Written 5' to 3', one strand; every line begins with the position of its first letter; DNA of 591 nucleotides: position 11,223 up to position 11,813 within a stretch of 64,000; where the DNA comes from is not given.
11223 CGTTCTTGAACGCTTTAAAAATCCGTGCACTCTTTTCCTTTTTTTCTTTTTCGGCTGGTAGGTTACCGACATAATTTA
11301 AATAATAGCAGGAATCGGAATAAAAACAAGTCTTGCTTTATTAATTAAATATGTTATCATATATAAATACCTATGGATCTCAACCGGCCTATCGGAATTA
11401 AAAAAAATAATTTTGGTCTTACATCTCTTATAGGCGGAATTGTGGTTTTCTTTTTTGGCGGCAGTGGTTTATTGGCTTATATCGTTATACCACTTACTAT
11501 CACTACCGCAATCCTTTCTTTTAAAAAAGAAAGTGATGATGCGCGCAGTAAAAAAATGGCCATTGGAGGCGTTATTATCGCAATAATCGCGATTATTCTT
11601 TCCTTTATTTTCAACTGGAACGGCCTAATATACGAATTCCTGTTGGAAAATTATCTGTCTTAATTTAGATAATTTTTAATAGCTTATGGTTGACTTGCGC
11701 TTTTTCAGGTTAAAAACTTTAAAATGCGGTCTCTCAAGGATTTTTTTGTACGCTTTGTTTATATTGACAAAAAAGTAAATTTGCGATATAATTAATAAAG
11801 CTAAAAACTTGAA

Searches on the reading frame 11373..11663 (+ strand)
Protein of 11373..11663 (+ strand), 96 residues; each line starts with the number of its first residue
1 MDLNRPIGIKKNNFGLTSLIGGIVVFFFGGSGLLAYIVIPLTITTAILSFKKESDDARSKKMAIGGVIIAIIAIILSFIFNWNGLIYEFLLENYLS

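Call 73: search_protein_families(library=pfam, proteins=[window:11373-11663:+], max_evalue=0.1)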
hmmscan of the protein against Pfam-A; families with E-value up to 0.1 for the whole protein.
window:11373-11663:+ (96 aa): 1 family
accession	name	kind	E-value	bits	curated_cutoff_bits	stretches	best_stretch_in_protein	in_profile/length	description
PF13828.11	DUF4190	-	0.057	13.6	35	1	16-79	3-61/62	Domain of unknown function (DUF4190)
